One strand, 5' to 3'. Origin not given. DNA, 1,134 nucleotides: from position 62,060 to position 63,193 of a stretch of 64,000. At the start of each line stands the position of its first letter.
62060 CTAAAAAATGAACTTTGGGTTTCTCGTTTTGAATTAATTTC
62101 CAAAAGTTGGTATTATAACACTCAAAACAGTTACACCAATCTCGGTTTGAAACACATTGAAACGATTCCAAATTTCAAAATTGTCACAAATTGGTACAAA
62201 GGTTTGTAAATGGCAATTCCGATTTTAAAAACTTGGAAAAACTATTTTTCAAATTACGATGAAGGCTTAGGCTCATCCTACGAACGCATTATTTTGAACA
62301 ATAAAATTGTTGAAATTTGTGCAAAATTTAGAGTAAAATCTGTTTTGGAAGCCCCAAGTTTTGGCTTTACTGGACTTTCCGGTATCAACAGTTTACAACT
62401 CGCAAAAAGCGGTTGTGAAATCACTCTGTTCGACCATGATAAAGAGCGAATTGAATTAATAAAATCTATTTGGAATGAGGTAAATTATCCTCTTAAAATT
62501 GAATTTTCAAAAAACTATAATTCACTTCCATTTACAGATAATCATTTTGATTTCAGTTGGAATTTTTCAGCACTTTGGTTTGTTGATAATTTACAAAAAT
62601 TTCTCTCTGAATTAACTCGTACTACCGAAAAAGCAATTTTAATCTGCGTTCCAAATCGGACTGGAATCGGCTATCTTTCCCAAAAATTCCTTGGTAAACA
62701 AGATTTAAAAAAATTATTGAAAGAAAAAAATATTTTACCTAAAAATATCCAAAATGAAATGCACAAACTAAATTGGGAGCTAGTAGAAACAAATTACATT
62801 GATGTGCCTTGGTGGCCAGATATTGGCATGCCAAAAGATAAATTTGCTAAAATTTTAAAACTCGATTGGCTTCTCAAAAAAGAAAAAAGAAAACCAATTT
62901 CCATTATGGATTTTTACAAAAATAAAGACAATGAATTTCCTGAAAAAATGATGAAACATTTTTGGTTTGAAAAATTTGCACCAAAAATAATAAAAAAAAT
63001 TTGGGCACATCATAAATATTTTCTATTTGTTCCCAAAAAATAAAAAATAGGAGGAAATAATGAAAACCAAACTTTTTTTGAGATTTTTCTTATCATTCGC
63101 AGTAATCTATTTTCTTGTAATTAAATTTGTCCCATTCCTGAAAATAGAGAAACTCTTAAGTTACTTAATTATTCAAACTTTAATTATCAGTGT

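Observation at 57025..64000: Accessory genes co-operonic with GGGPS/DGGGPS may supply the missing steps of a bacterial ether-lipid pathway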

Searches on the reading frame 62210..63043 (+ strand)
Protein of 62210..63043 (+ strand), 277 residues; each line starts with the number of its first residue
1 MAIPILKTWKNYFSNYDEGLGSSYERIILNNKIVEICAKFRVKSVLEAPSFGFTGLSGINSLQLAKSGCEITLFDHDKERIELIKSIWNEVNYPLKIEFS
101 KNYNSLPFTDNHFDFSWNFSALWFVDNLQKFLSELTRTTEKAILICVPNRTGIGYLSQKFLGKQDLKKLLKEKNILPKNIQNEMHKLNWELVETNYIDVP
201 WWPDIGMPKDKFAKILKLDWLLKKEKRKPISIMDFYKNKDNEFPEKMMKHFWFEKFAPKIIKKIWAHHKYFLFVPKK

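Call 4: search_protein_families(library=pfam, proteins=[window:62210-63043:+], max_evalue=0.01)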
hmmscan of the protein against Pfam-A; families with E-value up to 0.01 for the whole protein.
window:62210-63043:+ (277 aa): 2 families
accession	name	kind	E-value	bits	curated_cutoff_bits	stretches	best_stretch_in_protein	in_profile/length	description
PF08241.18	Methyltransf_11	-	7.9e-09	36.5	21.2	1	57-140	7-88/95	Methyltransferase domain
PF13649.12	Methyltransf_25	-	9.8e-06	26.6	27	1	58-139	9-93/97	Methyltransferase domain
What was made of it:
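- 62210..63043 (+): G: divergent class I SAM methyltransferase from a narrow family, with a basic and aromatic C-terminal extension. Pfam Methyltransf_11 at only 36.5 bits (call 4).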

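Call 6: search_protein_families(library=ncbifam, proteins=[window:62210-63043:+], max_evalue=0.001)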
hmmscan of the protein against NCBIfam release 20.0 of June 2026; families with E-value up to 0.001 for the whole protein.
window:62210-63043:+ (277 aa): 1 family
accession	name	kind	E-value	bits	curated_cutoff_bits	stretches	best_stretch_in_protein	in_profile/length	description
NF008992.0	PRK12335.1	equivalog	0.00012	21.3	303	1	57-140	133-216/289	SAM-dependent methyltransferase TehB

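Call 23: search_solved_structures(query=window:62210-63040:+, max_evalue=0.1)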
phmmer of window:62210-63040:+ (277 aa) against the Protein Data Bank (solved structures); distinct sequences matched with E-value up to 0.1: 1.
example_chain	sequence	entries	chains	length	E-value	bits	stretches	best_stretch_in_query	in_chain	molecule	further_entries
8k76_A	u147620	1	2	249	0.0076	18.8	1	65-157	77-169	S-adenosylmethionine-dependent methyltransferase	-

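Call 42: find_homologous_proteins(query=window:62210-63040:+, max_evalue=0.00001)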
Query window:62210-63040:+ (277 aa): 566 proteins with E <= 0.00001 among 1233 candidates; the best 120 are listed.
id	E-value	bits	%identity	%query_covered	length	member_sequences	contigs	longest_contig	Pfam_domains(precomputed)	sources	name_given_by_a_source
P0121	9.8e-186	634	100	100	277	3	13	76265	PF13649.13,PF08241.19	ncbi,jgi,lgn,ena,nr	ncbi:MAG: methyltransferase domain-containing protein [Candidatus Cloacimonetes bacterium]|jgi:hypot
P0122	1.4e-155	535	84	100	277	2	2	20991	PF08241.19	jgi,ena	-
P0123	1.9e-125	436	68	100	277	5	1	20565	PF13649.13,PF08241.19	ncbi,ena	-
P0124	2.8e-125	435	65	100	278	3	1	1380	PF13649.13,PF08241.19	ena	-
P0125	7.1e-124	431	69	100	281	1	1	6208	PF13649.13,PF08241.19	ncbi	-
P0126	8.2e-123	427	66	100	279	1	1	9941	PF13649.13,PF08241.19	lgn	-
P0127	4.4e-122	425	67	100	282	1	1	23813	PF13649.13,PF08241.19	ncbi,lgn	-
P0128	1.4e-121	423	66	100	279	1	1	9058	PF08241.19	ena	-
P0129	2.1e-121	423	66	100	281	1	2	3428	PF13649.13,PF08241.19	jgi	-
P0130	3.0e-121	422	65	100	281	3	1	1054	PF13649.13,PF08241.19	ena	-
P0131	7.0e-121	421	66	100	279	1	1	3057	PF13649.13,PF08241.19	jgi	-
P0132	9.2e-121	421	66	100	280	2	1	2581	PF13649.13,PF08241.19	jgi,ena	-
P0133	9.5e-121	421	64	99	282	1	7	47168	PF13649.13,PF08241.19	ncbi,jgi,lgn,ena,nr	ncbi:MAG: methyltransferase domain-containing protein [Candidatus Tenebribacter mawsonii]|nr:methylt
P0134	1.3e-120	420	65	100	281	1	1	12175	PF13649.13,PF08241.19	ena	-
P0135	1.3e-120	420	65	100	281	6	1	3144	PF13649.13,PF08241.19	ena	-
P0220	2.1e-103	364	55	99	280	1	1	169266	PF13649.13,PF08241.19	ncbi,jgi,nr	ncbi:MAG: class I SAM-dependent methyltransferase [Calditrichaeota bacterium]|nr:class I SAM-depende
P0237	2.5e-100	354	58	100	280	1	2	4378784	PF08241.19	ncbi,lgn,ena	-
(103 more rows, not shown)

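Call 43: find_encoding_contigs(protein=P0220, flank=10000, max_places=1)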
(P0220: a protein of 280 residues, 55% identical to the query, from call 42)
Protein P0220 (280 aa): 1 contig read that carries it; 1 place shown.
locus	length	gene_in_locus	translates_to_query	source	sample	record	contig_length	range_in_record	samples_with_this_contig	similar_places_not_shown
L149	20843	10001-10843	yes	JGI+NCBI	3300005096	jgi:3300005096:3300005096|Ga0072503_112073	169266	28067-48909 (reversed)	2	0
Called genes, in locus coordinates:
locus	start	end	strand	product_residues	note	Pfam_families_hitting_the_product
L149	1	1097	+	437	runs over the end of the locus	PF03721:UDPG_MGDP_dh_N, PF00984:UDPG_MGDP_dh, PF03720:UDPG_MGDP_dh_C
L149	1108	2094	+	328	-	-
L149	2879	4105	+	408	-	-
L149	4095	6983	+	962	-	PF17963:Big_9 (faint), PF16656:Pur_ac_phosph_N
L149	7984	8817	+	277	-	PF13585:CHU_C (faint)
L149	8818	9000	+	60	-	-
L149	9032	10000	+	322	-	PF01073:3Beta_HSD, PF01370:Epimerase, PF04321:RmlD_sub_bind, PF07993:NAD_binding_4, PF13460:NAD_binding_10, PF16363:GDP_Man_Dehyd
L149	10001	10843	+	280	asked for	PF08241:Methyltransf_11, PF13649:Methyltransf_25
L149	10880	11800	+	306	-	PF00535:Glycos_transf_2, PF10111:Glyco_tranf_2_2, PF13641:Glyco_tranf_2_3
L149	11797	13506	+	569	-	PF00535:Glycos_transf_2, PF13506:Glyco_transf_21 (faint), PF00535:Glycos_transf_2, PF13641:Glyco_tranf_2_3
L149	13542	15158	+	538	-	PF03901:Glyco_transf_22 (faint), PF13231:PMT_2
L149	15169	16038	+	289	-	PF00348:polyprenyl_synt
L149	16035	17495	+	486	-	PF13385:Laminin_G_3 (faint)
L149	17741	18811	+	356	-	PF01040:UbiA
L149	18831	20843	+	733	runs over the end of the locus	PF13860:FlgD_ig (weak), PF18962:Por_Secre_tail (weak)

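Call 44: find_encoding_contigs(protein=P0237, flank=10000, max_places=1)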
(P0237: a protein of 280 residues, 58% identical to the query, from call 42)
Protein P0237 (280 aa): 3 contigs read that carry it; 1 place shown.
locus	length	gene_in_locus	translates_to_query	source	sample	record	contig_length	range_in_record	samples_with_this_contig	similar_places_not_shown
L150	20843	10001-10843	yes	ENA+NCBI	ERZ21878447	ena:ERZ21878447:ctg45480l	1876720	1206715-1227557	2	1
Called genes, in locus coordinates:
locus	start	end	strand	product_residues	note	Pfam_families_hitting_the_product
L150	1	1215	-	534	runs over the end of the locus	PF05598:DUF772, PF01609:DDE_Tnp_1 (weak), PF13751:DDE_Tnp_1_6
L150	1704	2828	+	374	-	PF13173:AAA_14, PF13635:DUF4143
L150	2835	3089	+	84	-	-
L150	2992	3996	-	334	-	-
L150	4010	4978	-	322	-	-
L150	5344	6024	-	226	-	PF00005:ABC_tran, PF13304:AAA_21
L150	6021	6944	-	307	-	-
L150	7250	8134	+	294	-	PF00348:polyprenyl_synt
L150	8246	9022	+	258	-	PF19567:CpsB_CapC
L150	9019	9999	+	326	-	PF01073:3Beta_HSD, PF01370:Epimerase, PF04321:RmlD_sub_bind, PF07993:NAD_binding_4, PF16363:GDP_Man_Dehyd, PF13460:NAD_binding_10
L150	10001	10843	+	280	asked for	PF08241:Methyltransf_11 (weak)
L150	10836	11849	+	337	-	PF03706:LPG_synthase_TM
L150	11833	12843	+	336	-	PF20030:bpMoxR, PF05496:RuvB_N (faint), PF00004:AAA (weak), PF07726:AAA_3, PF07728:AAA_5, PF17863:AAA_lid_2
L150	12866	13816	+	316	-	PF08309:LVIVD (faint)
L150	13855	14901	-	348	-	PF00730:HhH-GPD, PF00633:HHH, PF14815:NUDIX_4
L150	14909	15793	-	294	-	PF00691:OmpA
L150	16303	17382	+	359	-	-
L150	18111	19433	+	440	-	PF01609:DDE_Tnp_1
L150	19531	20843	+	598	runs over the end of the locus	PF13585:CHU_C (weak), PF13860:FlgD_ig, PF18962:Por_Secre_tail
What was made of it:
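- L150 keeps E-F-G-I without GGGPS or UbiA (call 44).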

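Call 46: search_protein_representatives(protein=window:62210-63040:+)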
Query: 277 residues. Proteins with E-value up to 0.001 (for the whole library): 295; up to 1e-10: 156; up to 1e-30: 40. The best 150 are listed.
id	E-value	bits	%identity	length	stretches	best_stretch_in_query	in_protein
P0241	2.9e-92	325.4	52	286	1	2-276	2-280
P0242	2.8e-83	296.0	50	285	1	1-276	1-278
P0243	1.4e-78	280.5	49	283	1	1-274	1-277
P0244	3.2e-76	272.8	52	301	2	1-158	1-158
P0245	8.6e-72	258.3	61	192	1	1-187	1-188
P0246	4.7e-69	249.3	43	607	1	5-274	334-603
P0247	7.9e-68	245.3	42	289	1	2-277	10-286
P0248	9.9e-67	241.6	41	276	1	1-275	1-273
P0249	3.1e-64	233.5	47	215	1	63-275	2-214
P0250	4.1e-52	193.7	39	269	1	6-275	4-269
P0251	1.5e-50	188.6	36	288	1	7-271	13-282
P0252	2.8e-46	174.5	35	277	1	4-274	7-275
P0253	1.1e-45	172.6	46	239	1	1-192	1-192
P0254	2.1e-45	171.7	44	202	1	5-194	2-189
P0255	2.4e-45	171.4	38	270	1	15-272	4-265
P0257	4.4e-42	160.7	36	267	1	8-276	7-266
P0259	7.2e-42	160.1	37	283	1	13-273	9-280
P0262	1.1e-40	156.2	38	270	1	7-274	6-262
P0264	6.9e-40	153.6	35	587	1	16-272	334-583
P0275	1.3e-33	133.0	27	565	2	15-206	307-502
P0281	1.2e-30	123.2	30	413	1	8-276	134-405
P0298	2.0e-24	102.8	32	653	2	8-212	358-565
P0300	1.5e-23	100.0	26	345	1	8-276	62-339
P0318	5.2e-21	91.6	29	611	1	13-269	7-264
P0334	1.5e-17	80.3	25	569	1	8-275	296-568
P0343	3.0e-16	76.0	26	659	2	8-211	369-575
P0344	4.0e-16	75.6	26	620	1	8-273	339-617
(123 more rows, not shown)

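Call 47: search_protein_families(library=pfam, proteins=[P0246, P0264, P0275, P0298, P0318, P0334, P0343, P0344, P0281, P0300], max_evalue=0.001)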
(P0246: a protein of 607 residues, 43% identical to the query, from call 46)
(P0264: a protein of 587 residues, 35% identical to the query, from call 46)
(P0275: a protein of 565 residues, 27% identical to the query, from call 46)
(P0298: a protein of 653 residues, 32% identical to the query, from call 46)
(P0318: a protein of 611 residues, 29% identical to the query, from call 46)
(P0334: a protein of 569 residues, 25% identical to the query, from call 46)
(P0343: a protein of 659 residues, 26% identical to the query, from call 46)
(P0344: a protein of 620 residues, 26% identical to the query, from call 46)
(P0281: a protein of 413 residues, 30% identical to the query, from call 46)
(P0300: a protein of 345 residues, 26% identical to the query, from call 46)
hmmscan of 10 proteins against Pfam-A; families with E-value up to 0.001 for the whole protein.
P0246 (607 aa): 10 families
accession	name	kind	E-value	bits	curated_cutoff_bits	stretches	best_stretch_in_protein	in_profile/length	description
PF01370.27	Epimerase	-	1.3e-25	90.7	20.9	1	10-204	1-203/240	NAD dependent epimerase/dehydratase family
PF01073.25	3Beta_HSD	-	1.7e-20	73.7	22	1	12-198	2-201/280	3-beta hydroxysteroid dehydrogenase/isomerase family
PF13460.12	NAD_binding_10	-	3.2e-17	63.4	27.2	1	14-175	1-143/184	NAD(P)H-binding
PF05368.20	NmrA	-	1.1e-14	55.1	27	1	8-134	3-117/298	NmrA-like family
PF07993.18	NAD_binding_4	-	3.5e-14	53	20.1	1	12-185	1-214/258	Male sterility protein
PF16363.11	GDP_Man_Dehyd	-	3.5e-13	50.2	27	1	11-176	1-181/332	GDP-mannose 4,6 dehydratase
PF08241.18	Methyltransf_11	-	1.7e-07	32.2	21.2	1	386-469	7-88/95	Methyltransferase domain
PF04321.23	RmlD_sub_bind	-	4e-06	26.6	27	1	9-226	2-199/287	RmlD substrate binding domain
PF13649.12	Methyltransf_25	-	5.5e-05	24.2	27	1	387-469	9-94/97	Methyltransferase domain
PF02719.21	Polysacc_synt_2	-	9.9e-05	22.1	20.2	1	10-124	1-128/293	Polysaccharide biosynthesis protein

P0264 (587 aa): 11 families
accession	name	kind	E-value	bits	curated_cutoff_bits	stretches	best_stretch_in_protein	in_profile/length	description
PF01370.27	Epimerase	-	1.2e-44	153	20.9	1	4-226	2-240/240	NAD dependent epimerase/dehydratase family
PF01073.25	3Beta_HSD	-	1e-32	113.8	22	1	4-249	1-273/280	3-beta hydroxysteroid dehydrogenase/isomerase family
PF13460.12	NAD_binding_10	-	1.4e-26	94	27.2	1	7-166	1-145/184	NAD(P)H-binding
PF16363.11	GDP_Man_Dehyd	-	9.5e-23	81.6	27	1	4-245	1-267/332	GDP-mannose 4,6 dehydratase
PF07993.18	NAD_binding_4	-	1.1e-20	74.3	20.1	1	5-169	1-209/258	Male sterility protein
PF05368.20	NmrA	-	1.1e-16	61.7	27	1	3-110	5-104/298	NmrA-like family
PF04321.23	RmlD_sub_bind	-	2.1e-16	60.3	27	1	1-211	1-195/287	RmlD substrate binding domain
PF08241.18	Methyltransf_11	-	6.9e-10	39.9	21.2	1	375-456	7-86/95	Methyltransferase domain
PF02719.21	Polysacc_synt_2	-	1.4e-08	34.7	20.2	1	4-156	2-156/293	Polysaccharide biosynthesis protein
PF00106.31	adh_short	-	7.5e-08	32.5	26.6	1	4-91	4-88/195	short chain dehydrogenase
PF13649.12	Methyltransf_25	-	2.5e-06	28.5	27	1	376-456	9-92/97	Methyltransferase domain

P0275 (565 aa): 7 families
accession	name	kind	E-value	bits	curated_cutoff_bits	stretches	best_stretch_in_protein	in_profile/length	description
PF08241.18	Methyltransf_11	-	2.6e-23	82.9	21.2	2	352-434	8-88/95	Methyltransferase domain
PF13649.12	Methyltransf_25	-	1.2e-19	71.2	27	2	351-434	8-94/97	Methyltransferase domain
PF13847.12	Methyltransf_31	-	3.5e-10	40.2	27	1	365-441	31-109/145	Methyltransferase domain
PF08242.18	Methyltransf_12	-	2.9e-06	28.4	30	0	358-432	14-91/98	Methyltransferase domain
PF01209.24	Ubie_methyltran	-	2.4e-05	24.3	20.1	0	83-153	74-143/233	ubiE/COQ5 methyltransferase family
PF13489.12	Methyltransf_23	-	6.8e-05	23.1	27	0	78-209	41-163/164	Methyltransferase domain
PF07021.18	MetW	-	0.00068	19.8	21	0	401-446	70-114/193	Methionine biosynthesis protein MetW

P0298 (653 aa): 9 families
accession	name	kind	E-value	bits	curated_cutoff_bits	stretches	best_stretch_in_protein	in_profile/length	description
PF01370.27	Epimerase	-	2.3e-35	122.6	20.9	1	2-217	1-227/240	NAD dependent epimerase/dehydratase family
PF16363.11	GDP_Man_Dehyd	-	2.2e-26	93.5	27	1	3-168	1-181/332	GDP-mannose 4,6 dehydratase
PF01073.25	3Beta_HSD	-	3e-16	59.7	22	1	3-188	1-201/280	3-beta hydroxysteroid dehydrogenase/isomerase family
PF13460.12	NAD_binding_10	-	2.4e-13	50.8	27.2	1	6-150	1-130/184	NAD(P)H-binding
PF07993.18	NAD_binding_4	-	9.7e-13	48.3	20.1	1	4-177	1-217/258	Male sterility protein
PF04321.23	RmlD_sub_bind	-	1.5e-11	44.4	27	1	2-170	3-154/287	RmlD substrate binding domain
PF05368.20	NmrA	-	5.1e-09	36.6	27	1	2-81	5-78/298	NmrA-like family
PF02719.21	Polysacc_synt_2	-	4.8e-06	26.4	20.2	1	2-154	1-152/293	Polysaccharide biosynthesis protein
PF00106.31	adh_short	-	1.1e-05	25.4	26.6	1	2-71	3-69/195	short chain dehydrogenase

P0318 (611 aa): 5 families
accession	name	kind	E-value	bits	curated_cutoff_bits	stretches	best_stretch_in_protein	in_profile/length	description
PF04015.17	DUF362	-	1.3e-39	136.8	24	1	312-503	1-199/200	Domain of unknown function (DUF362)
PF08241.18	Methyltransf_11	-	9.3e-15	55.5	21.2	1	54-134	10-88/95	Methyltransferase domain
PF13649.12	Methyltransf_25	-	2.5e-10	41.3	27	1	56-134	13-94/97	Methyltransferase domain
PF13847.12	Methyltransf_31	-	1.7e-08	34.7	27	1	62-144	28-113/145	Methyltransferase domain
PF01209.24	Ubie_methyltran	-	9.7e-07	28.8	20.1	1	24-133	36-143/233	ubiE/COQ5 methyltransferase family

P0334 (569 aa): 6 families
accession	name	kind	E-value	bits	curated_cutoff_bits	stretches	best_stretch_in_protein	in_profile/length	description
PF01370.27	Epimerase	-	4.5e-30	105.3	20.9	1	3-194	1-226/240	NAD dependent epimerase/dehydratase family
PF16363.11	GDP_Man_Dehyd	-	2.5e-15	57.2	27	1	36-274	59-326/332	GDP-mannose 4,6 dehydratase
PF04321.23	RmlD_sub_bind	-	1.3e-12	47.9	27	1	3-148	3-154/287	RmlD substrate binding domain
PF01073.25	3Beta_HSD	-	6.3e-12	45.5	22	1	4-185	1-221/280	3-beta hydroxysteroid dehydrogenase/isomerase family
PF13460.12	NAD_binding_10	-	8.1e-06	26.3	27.2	1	7-129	1-131/184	NAD(P)H-binding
PF13489.12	Methyltransf_23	-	0.00014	22.1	27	1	345-485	48-163/164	Methyltransferase domain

P0343 (659 aa): 9 families
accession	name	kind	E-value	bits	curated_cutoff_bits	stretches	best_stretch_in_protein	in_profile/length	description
PF01370.27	Epimerase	-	1.4e-35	123.3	20.9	1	2-208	1-227/240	NAD dependent epimerase/dehydratase family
PF16363.11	GDP_Man_Dehyd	-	3.7e-20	73.1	27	1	3-307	1-331/332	GDP-mannose 4,6 dehydratase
PF01073.25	3Beta_HSD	-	4.4e-16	59.2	22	1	3-189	1-211/280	3-beta hydroxysteroid dehydrogenase/isomerase family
PF13460.12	NAD_binding_10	-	1.1e-13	51.9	27.2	1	6-156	1-144/184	NAD(P)H-binding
PF04321.23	RmlD_sub_bind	-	1.4e-10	41.1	27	1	2-161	3-154/287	RmlD substrate binding domain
PF07993.18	NAD_binding_4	-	1.6e-09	37.7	20.1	1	54-160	79-209/258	Male sterility protein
PF05368.20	NmrA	-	2.4e-07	31.1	27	1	2-72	5-78/298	NmrA-like family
PF00106.31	adh_short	-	3.2e-05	23.9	26.6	1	2-63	3-70/195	short chain dehydrogenase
PF08241.18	Methyltransf_11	-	0.00015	22.8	21.2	0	422-507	11-90/95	Methyltransferase domain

P0344 (620 aa): 7 families
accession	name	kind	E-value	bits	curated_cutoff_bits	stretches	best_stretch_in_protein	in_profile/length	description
PF01370.27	Epimerase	-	1.2e-36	126.7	20.9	1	4-207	2-227/240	NAD dependent epimerase/dehydratase family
PF16363.11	GDP_Man_Dehyd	-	2.5e-20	73.6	27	1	4-302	1-328/332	GDP-mannose 4,6 dehydratase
PF13460.12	NAD_binding_10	-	1.3e-15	58.2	27.2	1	7-141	1-131/184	NAD(P)H-binding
PF01073.25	3Beta_HSD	-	2.3e-13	50.3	22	1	4-200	1-224/280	3-beta hydroxysteroid dehydrogenase/isomerase family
PF05368.20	NmrA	-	2.5e-09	37.6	27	1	3-69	5-76/298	NmrA-like family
PF04321.23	RmlD_sub_bind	-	1.2e-08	34.9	27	1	1-159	1-153/287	RmlD substrate binding domain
PF07993.18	NAD_binding_4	-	3.1e-06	27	20.1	0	5-34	1-33/258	Male sterility protein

P0281 (413 aa): 0 families

P0300 (345 aa): 0 families
